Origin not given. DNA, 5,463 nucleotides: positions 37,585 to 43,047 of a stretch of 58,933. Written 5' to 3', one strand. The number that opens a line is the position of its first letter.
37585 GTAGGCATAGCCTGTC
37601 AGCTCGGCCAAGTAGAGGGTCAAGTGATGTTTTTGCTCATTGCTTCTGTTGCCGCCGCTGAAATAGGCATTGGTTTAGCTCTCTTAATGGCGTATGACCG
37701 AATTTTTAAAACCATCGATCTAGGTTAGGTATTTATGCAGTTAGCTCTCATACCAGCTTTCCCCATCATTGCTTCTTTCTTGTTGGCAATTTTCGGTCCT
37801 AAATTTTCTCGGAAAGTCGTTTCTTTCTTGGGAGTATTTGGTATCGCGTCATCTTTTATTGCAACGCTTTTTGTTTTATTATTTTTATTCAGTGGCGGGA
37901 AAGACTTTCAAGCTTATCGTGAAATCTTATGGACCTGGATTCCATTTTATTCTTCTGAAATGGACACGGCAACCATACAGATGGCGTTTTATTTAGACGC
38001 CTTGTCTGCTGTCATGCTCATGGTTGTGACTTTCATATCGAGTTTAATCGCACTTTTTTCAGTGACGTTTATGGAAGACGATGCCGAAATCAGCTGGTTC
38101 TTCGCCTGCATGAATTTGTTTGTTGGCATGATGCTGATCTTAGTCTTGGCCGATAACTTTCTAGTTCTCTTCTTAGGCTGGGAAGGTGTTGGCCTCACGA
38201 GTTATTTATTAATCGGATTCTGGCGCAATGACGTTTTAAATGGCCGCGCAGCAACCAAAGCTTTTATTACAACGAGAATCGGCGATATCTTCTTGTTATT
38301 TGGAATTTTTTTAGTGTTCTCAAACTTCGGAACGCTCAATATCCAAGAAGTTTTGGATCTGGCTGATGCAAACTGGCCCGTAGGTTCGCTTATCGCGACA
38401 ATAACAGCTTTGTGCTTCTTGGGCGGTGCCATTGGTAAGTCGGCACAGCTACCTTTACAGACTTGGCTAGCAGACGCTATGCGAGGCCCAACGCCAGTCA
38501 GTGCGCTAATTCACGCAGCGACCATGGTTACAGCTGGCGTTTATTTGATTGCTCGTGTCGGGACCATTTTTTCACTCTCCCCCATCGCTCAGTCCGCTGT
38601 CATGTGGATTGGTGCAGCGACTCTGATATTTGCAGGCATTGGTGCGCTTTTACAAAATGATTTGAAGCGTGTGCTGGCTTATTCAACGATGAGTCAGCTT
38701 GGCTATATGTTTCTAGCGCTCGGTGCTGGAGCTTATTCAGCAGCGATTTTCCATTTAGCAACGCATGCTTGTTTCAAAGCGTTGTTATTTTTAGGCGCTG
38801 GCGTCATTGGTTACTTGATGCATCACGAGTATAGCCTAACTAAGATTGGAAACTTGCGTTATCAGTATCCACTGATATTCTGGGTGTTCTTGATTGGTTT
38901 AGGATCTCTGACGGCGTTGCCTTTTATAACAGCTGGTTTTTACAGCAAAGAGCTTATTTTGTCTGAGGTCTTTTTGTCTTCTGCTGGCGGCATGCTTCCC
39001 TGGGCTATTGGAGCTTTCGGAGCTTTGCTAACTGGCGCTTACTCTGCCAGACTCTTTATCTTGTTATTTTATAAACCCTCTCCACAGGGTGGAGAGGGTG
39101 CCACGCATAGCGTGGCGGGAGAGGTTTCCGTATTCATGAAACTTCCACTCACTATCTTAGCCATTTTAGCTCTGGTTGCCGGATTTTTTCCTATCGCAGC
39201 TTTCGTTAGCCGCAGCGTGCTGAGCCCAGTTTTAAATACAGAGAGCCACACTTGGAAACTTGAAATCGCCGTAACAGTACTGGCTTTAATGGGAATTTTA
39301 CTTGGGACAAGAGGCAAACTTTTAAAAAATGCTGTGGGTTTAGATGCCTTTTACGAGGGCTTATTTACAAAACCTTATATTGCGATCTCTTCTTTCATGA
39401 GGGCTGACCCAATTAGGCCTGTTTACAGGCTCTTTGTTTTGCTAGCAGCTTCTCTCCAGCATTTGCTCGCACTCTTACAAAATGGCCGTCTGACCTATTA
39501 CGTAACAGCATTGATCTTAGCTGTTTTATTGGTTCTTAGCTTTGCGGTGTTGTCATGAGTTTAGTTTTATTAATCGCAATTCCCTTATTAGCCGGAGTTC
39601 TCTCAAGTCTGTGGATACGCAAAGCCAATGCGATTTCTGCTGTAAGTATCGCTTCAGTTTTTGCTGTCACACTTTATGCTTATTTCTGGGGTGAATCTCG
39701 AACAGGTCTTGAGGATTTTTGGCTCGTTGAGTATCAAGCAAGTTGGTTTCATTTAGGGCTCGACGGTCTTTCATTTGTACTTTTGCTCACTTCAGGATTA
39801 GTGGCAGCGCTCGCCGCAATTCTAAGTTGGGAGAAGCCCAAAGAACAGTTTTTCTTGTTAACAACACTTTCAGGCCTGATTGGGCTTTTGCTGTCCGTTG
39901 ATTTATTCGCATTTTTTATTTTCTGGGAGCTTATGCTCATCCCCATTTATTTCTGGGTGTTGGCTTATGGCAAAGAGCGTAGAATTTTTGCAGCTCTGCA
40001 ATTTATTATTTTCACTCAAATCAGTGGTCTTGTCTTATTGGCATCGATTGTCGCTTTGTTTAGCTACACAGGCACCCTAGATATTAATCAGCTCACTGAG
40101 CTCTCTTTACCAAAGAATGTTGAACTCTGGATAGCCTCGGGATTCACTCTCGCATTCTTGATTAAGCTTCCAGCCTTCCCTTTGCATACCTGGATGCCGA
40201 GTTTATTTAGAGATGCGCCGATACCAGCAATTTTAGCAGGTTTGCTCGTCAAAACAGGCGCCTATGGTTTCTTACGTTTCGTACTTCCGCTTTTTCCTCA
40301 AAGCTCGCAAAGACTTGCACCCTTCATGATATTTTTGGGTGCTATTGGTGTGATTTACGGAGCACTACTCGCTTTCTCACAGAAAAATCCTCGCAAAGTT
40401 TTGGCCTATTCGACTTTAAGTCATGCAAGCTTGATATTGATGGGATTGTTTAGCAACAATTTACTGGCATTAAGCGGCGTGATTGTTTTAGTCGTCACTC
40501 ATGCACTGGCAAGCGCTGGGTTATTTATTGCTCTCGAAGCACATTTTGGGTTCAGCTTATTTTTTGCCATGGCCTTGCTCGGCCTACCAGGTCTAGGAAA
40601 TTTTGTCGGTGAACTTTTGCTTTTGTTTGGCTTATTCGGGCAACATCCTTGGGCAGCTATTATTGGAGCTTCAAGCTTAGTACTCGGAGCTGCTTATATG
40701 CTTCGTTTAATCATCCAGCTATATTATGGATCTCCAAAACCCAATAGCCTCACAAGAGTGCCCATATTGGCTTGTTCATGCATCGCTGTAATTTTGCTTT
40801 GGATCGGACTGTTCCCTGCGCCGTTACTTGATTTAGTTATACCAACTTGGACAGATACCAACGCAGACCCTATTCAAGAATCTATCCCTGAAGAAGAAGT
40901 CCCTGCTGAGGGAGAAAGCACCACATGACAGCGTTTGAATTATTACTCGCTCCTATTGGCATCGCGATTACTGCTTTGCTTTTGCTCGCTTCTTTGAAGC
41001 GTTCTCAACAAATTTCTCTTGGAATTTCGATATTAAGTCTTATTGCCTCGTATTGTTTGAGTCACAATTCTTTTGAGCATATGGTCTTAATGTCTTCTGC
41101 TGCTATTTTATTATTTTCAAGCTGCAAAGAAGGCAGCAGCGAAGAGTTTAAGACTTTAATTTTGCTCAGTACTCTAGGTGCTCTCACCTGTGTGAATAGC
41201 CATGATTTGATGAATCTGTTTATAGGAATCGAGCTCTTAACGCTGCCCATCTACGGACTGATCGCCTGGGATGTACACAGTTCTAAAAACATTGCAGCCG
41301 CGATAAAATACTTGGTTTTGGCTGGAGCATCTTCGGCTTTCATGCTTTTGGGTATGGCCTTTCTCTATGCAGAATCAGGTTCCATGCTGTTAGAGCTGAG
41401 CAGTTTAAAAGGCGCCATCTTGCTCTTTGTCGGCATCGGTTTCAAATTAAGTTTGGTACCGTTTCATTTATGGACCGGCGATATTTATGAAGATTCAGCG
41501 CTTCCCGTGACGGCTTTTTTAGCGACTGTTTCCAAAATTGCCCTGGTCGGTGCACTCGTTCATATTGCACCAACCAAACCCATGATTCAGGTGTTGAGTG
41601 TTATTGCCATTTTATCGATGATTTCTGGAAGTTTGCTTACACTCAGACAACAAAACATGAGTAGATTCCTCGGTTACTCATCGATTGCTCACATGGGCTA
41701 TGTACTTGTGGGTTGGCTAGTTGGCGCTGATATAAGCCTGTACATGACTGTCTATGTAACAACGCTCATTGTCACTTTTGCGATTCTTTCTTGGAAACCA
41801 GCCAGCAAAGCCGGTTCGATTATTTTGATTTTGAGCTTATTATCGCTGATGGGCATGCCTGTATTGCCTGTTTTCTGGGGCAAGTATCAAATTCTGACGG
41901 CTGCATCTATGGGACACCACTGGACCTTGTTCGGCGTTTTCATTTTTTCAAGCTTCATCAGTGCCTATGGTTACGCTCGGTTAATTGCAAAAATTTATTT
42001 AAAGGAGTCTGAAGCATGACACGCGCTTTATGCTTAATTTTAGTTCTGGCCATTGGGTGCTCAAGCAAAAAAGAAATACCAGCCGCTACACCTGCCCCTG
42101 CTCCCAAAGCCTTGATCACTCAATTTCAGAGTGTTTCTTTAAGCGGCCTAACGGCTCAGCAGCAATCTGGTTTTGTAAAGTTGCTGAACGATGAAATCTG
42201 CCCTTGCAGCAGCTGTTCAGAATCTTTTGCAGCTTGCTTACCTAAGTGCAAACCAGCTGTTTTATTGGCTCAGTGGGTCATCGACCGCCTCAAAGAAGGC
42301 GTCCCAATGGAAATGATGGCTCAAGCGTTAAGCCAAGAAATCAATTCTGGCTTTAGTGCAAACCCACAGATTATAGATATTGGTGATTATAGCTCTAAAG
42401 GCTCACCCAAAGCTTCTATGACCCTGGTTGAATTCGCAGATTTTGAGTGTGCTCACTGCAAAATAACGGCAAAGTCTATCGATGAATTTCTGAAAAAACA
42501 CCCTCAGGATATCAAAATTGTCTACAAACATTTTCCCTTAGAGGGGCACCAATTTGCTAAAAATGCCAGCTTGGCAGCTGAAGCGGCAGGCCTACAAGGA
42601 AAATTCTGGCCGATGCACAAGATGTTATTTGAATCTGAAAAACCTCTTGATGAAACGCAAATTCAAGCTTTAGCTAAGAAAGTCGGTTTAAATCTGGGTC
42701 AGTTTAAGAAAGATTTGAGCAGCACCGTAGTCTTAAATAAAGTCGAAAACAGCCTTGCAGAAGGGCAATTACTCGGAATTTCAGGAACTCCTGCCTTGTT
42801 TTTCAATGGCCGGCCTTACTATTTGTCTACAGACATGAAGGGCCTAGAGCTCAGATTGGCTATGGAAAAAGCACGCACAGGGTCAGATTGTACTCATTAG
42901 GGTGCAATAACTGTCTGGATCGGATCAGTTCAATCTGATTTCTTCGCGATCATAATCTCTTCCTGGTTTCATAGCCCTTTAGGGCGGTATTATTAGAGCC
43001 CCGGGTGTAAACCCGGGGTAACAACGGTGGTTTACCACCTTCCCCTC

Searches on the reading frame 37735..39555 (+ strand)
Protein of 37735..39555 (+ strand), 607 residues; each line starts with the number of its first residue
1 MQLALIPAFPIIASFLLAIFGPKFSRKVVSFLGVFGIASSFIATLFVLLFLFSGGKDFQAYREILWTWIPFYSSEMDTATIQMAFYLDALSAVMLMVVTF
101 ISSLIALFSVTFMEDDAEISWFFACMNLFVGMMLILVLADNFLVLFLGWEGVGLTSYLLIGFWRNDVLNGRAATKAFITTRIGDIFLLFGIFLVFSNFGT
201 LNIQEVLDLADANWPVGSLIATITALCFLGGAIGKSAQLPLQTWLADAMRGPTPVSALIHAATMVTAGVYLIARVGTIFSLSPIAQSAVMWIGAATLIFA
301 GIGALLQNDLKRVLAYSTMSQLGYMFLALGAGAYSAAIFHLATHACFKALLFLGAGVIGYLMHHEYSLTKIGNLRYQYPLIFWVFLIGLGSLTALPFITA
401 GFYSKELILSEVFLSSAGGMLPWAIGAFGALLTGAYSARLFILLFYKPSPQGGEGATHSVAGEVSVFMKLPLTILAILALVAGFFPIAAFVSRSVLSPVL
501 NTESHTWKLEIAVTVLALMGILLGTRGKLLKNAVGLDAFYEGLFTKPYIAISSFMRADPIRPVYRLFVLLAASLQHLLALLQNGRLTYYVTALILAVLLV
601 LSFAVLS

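Call 10: search_protein_families(library=pfam, proteins=[window:37735-39555:+], max_evalue=0.001)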
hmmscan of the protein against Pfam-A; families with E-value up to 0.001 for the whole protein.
window:37735-39555:+ (607 aa): 2 families
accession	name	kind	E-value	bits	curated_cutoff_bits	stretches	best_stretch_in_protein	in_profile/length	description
PF00361.26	Proton_antipo_M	-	3.1e-78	263.4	21.5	1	139-431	1-292/294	NADH:quinone oxidoreductase/Mrp antiporter, TM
PF00662.26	Proton_antipo_N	-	9.8e-13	48.2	24.5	1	77-123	5-51/51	NADH-Ubiquinone oxidoreductase (complex I), chain 5 N-terminus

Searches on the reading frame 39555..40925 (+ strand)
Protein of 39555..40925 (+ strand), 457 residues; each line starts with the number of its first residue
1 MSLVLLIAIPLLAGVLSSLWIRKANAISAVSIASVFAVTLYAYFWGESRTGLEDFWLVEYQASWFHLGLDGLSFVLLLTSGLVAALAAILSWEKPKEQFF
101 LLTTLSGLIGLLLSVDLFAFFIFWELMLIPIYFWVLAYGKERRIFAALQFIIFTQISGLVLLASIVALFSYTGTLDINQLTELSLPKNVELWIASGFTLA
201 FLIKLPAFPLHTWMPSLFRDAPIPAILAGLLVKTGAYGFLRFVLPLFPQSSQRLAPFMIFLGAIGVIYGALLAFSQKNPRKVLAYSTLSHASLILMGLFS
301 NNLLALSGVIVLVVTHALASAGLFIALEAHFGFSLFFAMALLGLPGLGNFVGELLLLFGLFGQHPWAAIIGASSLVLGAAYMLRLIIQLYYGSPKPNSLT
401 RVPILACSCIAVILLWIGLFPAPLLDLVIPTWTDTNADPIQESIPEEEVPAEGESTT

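Call 10: search_protein_families(library=pfam, proteins=[window:39555-40925:+], max_evalue=0.001)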
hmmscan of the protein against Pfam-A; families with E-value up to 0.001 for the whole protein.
window:39555-40925:+ (457 aa): 1 family
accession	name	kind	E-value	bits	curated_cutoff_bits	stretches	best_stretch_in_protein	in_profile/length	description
PF00361.26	Proton_antipo_M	-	7.7e-46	157.1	21.5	1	114-327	1-219/294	NADH:quinone oxidoreductase/Mrp antiporter, TM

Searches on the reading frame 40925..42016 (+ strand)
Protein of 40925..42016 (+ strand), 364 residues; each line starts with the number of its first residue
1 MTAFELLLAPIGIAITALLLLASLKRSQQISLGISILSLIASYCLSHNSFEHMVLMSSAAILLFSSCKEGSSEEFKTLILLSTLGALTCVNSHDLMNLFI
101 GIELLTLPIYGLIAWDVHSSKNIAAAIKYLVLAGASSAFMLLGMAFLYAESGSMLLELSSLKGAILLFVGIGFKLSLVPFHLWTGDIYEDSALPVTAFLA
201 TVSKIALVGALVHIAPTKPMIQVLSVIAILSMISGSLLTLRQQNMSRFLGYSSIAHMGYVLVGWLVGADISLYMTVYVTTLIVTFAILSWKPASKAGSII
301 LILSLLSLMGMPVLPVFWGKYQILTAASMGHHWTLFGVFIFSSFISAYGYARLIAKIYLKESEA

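Call 13: search_protein_families(library=pfam, proteins=[window:40925-42016:+], max_evalue=0.001)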
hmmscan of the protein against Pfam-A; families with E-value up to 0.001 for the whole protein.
window:40925-42016:+ (364 aa): 1 family
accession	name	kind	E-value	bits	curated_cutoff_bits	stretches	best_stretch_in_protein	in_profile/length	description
PF00361.26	Proton_antipo_M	-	7.2e-40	137.4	21.5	1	92-288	1-219/294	NADH:quinone oxidoreductase/Mrp antiporter, TM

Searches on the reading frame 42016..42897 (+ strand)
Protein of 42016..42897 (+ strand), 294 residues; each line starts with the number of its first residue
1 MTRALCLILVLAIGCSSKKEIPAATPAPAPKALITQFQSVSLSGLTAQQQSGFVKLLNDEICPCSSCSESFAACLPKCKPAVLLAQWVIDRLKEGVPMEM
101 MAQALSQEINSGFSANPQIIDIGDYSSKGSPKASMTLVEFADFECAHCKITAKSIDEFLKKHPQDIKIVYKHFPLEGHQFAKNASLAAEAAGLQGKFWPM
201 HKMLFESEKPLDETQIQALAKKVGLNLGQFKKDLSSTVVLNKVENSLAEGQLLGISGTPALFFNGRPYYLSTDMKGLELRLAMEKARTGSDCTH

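Call 13: search_protein_families(library=pfam, proteins=[window:42016-42897:+], max_evalue=0.001)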
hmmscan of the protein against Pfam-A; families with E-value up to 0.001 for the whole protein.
window:42016-42897:+ (294 aa): 3 families
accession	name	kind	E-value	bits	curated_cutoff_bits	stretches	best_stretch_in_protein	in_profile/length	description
PF01323.26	DSBA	-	7.3e-22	78.5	25.6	1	136-268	1-176/191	DSBA-like thioredoxin domain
PF13462.12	Thioredoxin_4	-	3.8e-19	69.9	23.2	1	129-273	9-155/165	Thioredoxin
PF13743.12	Thioredoxin_5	-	1.5e-06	28.5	27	1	178-263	71-163/186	Thioredoxin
